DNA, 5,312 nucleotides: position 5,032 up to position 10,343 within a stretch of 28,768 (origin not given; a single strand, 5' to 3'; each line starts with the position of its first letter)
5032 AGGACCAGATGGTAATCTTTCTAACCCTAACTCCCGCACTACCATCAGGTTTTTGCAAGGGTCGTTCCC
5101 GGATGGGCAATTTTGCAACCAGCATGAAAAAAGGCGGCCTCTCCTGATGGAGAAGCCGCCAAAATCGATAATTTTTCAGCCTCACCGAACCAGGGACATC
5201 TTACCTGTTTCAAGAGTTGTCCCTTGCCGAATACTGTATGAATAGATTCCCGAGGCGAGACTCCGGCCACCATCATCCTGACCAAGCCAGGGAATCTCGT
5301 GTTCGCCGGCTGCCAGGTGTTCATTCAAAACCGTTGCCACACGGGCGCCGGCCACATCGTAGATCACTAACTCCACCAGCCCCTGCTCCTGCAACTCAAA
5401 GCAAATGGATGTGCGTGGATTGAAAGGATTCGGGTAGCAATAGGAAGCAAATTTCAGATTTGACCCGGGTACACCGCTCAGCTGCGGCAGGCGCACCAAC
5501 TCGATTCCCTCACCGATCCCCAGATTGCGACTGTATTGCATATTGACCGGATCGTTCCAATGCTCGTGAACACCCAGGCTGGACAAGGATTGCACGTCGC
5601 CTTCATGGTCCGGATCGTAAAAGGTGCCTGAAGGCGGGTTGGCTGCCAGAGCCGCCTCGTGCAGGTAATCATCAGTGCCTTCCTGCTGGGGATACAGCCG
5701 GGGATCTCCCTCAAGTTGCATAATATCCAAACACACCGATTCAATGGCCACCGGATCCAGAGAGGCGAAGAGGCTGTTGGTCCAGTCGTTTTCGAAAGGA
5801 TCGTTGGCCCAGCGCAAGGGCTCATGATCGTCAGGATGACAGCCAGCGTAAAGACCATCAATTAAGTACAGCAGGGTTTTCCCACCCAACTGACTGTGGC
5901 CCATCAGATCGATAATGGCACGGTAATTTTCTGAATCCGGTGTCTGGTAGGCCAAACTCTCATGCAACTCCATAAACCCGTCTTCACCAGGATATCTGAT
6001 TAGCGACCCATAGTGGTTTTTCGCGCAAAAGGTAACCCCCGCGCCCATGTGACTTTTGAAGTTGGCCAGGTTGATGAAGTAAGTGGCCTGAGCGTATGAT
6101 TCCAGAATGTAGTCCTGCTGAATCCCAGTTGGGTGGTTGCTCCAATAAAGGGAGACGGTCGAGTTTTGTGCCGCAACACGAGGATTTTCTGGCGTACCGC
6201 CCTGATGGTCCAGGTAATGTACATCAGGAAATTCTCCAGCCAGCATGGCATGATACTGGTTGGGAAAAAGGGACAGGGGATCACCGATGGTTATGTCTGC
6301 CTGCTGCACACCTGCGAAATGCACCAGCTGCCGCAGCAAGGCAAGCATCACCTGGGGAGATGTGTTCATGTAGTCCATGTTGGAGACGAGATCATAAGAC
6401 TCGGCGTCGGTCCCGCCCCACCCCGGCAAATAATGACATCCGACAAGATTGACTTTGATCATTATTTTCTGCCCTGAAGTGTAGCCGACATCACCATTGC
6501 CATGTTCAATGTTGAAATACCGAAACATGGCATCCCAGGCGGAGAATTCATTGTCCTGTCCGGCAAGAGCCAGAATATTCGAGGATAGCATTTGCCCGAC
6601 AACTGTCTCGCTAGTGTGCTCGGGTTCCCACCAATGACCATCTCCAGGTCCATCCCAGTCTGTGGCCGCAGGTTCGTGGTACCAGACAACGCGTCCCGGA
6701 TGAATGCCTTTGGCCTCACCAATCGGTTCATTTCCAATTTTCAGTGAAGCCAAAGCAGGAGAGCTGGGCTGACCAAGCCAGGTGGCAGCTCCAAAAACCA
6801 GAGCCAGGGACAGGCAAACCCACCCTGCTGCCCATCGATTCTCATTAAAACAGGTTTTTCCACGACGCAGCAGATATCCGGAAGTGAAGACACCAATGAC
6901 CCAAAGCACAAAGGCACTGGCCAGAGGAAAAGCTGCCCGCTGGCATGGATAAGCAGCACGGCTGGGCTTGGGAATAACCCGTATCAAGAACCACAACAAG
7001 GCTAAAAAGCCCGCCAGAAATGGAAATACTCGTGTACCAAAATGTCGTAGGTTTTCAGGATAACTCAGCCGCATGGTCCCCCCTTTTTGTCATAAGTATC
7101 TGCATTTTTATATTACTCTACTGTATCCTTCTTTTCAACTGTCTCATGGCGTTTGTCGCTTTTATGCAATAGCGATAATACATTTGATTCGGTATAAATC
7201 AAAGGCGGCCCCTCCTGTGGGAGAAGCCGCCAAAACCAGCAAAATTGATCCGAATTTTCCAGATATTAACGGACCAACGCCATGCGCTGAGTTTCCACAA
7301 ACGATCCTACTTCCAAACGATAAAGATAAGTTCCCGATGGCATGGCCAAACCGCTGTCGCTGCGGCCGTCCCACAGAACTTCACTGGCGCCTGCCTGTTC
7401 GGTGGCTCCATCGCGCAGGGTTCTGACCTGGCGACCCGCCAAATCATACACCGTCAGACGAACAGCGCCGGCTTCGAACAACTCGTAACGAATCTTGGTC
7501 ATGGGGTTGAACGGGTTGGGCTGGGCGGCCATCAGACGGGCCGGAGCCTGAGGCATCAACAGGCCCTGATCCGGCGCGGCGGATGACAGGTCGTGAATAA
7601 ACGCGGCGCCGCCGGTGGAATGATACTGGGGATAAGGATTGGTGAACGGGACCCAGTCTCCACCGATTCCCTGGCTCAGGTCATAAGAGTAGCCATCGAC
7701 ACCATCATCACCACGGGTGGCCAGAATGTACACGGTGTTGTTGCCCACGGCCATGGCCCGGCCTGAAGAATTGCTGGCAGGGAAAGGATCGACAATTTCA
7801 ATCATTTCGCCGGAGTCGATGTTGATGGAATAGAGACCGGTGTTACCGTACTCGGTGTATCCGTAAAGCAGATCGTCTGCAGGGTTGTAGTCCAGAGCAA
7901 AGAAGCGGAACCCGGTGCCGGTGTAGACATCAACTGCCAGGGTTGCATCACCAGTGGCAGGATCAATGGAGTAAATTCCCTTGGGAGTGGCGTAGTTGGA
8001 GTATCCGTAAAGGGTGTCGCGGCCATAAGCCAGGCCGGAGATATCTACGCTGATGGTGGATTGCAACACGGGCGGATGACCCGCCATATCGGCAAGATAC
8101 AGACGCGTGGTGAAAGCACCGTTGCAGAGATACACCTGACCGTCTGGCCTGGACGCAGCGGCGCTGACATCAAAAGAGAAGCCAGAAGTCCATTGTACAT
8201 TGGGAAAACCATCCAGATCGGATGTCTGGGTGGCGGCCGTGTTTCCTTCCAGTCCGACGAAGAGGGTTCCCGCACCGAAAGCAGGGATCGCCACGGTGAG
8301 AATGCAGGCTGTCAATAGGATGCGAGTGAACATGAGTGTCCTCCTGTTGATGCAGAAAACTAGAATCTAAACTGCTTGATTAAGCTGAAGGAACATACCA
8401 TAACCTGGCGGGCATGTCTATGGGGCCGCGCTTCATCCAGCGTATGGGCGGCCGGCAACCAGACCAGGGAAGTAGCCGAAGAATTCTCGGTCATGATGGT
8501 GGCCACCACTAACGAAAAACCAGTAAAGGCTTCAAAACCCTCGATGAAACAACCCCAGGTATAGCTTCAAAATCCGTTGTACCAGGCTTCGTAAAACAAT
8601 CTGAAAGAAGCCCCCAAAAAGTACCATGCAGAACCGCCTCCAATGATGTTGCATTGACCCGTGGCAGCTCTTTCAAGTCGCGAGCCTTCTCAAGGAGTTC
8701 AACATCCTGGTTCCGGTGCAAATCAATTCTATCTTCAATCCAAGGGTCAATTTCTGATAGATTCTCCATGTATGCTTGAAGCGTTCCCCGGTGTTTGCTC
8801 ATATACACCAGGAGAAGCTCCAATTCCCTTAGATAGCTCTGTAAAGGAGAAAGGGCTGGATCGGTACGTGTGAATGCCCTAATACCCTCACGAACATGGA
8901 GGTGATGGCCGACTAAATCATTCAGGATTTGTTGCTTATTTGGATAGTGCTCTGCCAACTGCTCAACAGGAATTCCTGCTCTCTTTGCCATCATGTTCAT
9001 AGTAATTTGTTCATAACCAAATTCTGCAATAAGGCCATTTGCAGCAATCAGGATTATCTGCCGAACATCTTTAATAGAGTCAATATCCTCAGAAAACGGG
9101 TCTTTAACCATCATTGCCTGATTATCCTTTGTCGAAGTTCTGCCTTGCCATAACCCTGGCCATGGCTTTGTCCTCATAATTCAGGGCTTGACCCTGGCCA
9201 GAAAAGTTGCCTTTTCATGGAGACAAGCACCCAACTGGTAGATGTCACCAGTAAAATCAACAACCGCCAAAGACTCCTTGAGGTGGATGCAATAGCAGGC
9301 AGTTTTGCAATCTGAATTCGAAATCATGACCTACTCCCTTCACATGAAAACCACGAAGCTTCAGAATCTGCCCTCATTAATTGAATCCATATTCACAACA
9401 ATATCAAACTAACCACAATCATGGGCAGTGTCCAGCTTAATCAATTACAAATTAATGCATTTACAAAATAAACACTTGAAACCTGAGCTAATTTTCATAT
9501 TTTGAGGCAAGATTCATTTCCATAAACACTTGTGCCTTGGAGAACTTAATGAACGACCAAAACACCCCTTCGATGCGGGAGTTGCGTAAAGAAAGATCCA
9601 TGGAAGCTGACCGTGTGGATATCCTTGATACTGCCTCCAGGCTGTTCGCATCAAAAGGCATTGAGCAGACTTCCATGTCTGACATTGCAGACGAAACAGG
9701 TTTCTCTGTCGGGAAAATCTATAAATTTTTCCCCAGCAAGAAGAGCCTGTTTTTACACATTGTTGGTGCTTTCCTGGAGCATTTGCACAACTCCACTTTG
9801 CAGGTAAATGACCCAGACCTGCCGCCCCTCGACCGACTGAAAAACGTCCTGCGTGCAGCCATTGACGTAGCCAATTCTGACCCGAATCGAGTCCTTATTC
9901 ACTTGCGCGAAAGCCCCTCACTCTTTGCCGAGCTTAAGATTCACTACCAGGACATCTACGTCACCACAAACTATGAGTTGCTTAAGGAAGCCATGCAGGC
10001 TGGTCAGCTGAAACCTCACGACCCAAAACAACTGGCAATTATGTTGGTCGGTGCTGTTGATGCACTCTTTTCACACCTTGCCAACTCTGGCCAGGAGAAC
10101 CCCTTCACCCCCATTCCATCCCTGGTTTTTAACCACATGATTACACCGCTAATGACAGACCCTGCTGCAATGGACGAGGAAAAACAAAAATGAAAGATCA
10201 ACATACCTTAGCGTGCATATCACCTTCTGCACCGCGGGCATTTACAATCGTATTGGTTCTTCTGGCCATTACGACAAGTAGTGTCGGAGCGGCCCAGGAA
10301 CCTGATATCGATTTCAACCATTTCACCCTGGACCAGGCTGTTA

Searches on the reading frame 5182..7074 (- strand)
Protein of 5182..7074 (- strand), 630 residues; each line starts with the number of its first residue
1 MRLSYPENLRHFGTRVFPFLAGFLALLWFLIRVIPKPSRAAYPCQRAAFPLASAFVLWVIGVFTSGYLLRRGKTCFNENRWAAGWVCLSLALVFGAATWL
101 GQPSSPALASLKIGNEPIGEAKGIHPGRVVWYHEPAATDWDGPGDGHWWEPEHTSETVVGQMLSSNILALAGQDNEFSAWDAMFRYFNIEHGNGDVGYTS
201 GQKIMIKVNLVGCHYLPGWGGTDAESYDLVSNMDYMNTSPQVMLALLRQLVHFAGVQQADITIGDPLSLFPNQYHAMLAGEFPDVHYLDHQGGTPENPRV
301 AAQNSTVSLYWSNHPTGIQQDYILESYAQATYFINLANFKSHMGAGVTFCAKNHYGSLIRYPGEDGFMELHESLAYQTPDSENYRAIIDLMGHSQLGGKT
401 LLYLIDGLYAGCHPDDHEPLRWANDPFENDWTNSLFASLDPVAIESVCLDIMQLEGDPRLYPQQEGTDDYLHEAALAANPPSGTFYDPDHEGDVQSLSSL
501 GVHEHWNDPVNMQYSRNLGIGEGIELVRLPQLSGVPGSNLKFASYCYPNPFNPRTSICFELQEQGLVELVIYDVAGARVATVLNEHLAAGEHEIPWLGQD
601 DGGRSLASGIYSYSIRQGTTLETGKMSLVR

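Call 13: search_protein_families(library=pfam, proteins=[window:5182-7074:-], max_evalue=0.001)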
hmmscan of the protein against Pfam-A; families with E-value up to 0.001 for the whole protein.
window:5182-7074:- (630 aa): 2 families
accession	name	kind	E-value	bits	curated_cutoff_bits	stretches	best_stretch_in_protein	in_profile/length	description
PF04015.17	DUF362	-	2e-13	51.3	24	1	234-450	14-200/200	Domain of unknown function (DUF362)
PF13860.13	FlgD_ig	-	4.7e-08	33.3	27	1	567-617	25-75/79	FlgD Ig-like domain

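Call 14: search_protein_families(library=ncbifam, proteins=[window:5182-7074:-], max_evalue=0.01)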
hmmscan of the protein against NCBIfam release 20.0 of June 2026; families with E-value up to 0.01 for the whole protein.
window:5182-7074:- (630 aa): 8 families
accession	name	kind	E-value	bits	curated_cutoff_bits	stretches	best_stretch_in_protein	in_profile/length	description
NF033707.1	T9SS_sortase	equivalog_domain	5.6e-06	24.3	420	1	545-616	1000-1076/1095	type IX secretion system sortase PorU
NF009453.0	PRK12813.1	equivalog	1.7e-05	24.5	264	1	567-617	126-173/223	flagellar basal body rod modification protein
NF005176.1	PRK06655.1-1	equivalog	7.3e-05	22.8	230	1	565-617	97-149/197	flagellar hook assembly protein FlgD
NF052323.1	T9SSA_dep_M6i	equivalog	8.5e-05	20.7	600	1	544-615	958-1024/1043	T9SS-dependent M6-like inactivated metalloprotease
TIGR04183.1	Por_Secre_tail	domain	0.00014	21.7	23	1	547-625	2-68/72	T9SS type A sorting domain-containing protein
NF009277.0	PRK12634.1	equivalog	0.0013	18.9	333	1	564-620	121-177/221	flagellar basal body rod modification protein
NF009276.0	PRK12633.1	equivalog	0.0021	17.8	383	1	560-615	123-179/234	flagellar basal body rod modification protein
NF038113.1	T9SSA_dep_M36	equivalog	0.0026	16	885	1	545-625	794-865/869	T9SS-dependent M36 family metallopeptidase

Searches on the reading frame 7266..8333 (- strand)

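Call 13: search_protein_families(library=pfam, proteins=[window:7266-8333:-], max_evalue=0.001)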
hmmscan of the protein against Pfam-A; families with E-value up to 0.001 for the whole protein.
window:7266-8333:- (355 aa): 3 families
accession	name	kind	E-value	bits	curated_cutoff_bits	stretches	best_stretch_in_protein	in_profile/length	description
PF13860.13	FlgD_ig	-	9.9e-10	38.7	27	1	288-340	22-73/79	FlgD Ig-like domain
PF21959.2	DUF6923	-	7.9e-09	36.1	27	0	55-132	90-166/234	Repeat of unknown function (DUF6923)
PF14339.12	DUF4394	-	9.2e-06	25.6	29.6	1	106-161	38-91/230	Domain of unknown function (DUF4394)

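Call 14: search_protein_families(library=ncbifam, proteins=[window:7266-8333:-], max_evalue=0.01)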
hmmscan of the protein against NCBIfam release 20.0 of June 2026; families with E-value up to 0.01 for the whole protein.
window:7266-8333:- (355 aa): 6 families
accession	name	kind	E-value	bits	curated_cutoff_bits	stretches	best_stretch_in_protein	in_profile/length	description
NF033707.1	T9SS_sortase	equivalog_domain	8e-08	30.4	420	1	270-344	1001-1079/1095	type IX secretion system sortase PorU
TIGR04183.1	Por_Secre_tail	domain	8.6e-07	28.9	23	1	272-351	3-69/72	T9SS type A sorting domain-containing protein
NF005176.1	PRK06655.1-1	equivalog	1.1e-06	28.8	230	1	287-340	95-147/197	flagellar hook assembly protein FlgD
NF052323.1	T9SSA_dep_M6i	equivalog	5e-06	24.7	600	1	272-342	962-1026/1043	T9SS-dependent M6-like inactivated metalloprotease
NF009453.0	PRK12813.1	equivalog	0.0011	18.6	264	1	287-341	122-172/223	flagellar basal body rod modification protein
NF038113.1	T9SSA_dep_M36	equivalog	0.0036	15.5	885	1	266-314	791-839/869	T9SS-dependent M36 family metallopeptidase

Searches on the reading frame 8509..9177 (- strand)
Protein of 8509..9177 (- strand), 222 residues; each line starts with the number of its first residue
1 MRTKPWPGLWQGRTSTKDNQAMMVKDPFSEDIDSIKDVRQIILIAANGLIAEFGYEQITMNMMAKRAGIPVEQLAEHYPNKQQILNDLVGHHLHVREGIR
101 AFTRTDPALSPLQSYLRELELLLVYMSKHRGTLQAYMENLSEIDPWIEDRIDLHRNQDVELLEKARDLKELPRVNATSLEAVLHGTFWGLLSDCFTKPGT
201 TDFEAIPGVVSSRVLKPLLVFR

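Call 13: search_protein_families(library=pfam, proteins=[window:8509-9177:-], max_evalue=0.001)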
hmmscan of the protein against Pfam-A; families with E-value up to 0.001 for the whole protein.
window:8509-9177:- (222 aa): 1 family
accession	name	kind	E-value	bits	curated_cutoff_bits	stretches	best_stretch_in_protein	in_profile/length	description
PF00440.29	TetR_N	-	5.3e-07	29.8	24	1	42-87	1-46/47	Bacterial regulatory proteins, tetR family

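Call 14: search_protein_families(library=ncbifam, proteins=[window:8509-9177:-], max_evalue=0.01)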
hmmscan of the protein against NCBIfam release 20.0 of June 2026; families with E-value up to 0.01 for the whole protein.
window:8509-9177:- (222 aa): 10 families
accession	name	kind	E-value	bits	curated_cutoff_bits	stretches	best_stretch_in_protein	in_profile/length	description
NF041196.1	ScbR_bind_reg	equivalog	1.8e-06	28.3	150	1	39-190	8-161/191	ScbR family autoregulator-binding transcription factor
NF050111.1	TransRegSACE7040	equivalog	3e-05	24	250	1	39-89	3-53/186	SACE_7040 family transcriptional regulator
NF007430.0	PRK09975.1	equivalog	4.9e-05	22.6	274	1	38-202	12-185/220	acrEF/envCD operon transcriptional regulator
NF053731.1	TransRegFasRMycb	equivalog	0.0018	18.1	330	1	38-94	12-68/199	HTH-type transcriptional activator FasR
NF001978.0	PRK00767.1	equivalog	0.0018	18.1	118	1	36-93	7-65/197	transcriptional regulator BetI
NF047866.1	TF_DicD_YjdC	equivalog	0.0029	17.8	240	1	41-130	5-94/191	division control transcriptional repressor DicD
TIGR03384.1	betaine_BetI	equivalog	0.0036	17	201.3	1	35-91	5-62/189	choline-binding transcriptional repressor BetI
NF008647.0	PRK11640.1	equivalog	0.0043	17.2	267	1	41-117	5-81/191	transcriptional regulator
NF011584.0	PRK15008.1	equivalog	0.005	16.7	230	1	37-117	18-99/212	HTH-type transcriptional regulator RutR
NF033703.1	transcr_KstR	equivalog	0.009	15.6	280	0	36-91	6-61/185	cholesterol catabolism transcriptional regulator KstR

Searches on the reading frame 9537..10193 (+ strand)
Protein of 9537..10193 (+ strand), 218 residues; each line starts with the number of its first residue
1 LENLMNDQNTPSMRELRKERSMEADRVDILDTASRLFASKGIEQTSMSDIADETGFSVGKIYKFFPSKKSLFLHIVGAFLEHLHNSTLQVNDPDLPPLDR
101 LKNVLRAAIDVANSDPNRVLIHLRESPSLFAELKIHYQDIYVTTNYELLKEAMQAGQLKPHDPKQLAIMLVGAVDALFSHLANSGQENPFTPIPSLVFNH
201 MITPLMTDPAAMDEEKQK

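Call 13: search_protein_families(library=pfam, proteins=[window:9537-10193:+], max_evalue=0.001)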
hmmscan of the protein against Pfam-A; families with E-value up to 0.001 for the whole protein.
window:9537-10193:+ (218 aa): 3 families
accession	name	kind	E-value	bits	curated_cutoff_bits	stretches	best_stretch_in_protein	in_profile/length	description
PF00440.29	TetR_N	-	2.1e-15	56.6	24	1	29-74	1-46/47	Bacterial regulatory proteins, tetR family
PF17932.6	TetR_C_24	-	4.6e-06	27.3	26.4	1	95-177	2-87/114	Tetracyclin repressor-like, C-terminal domain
PF21351.2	TetR_C_41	-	9.8e-05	23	27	1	100-186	3-89/108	Tetracyclin repressor-like, C-terminal domain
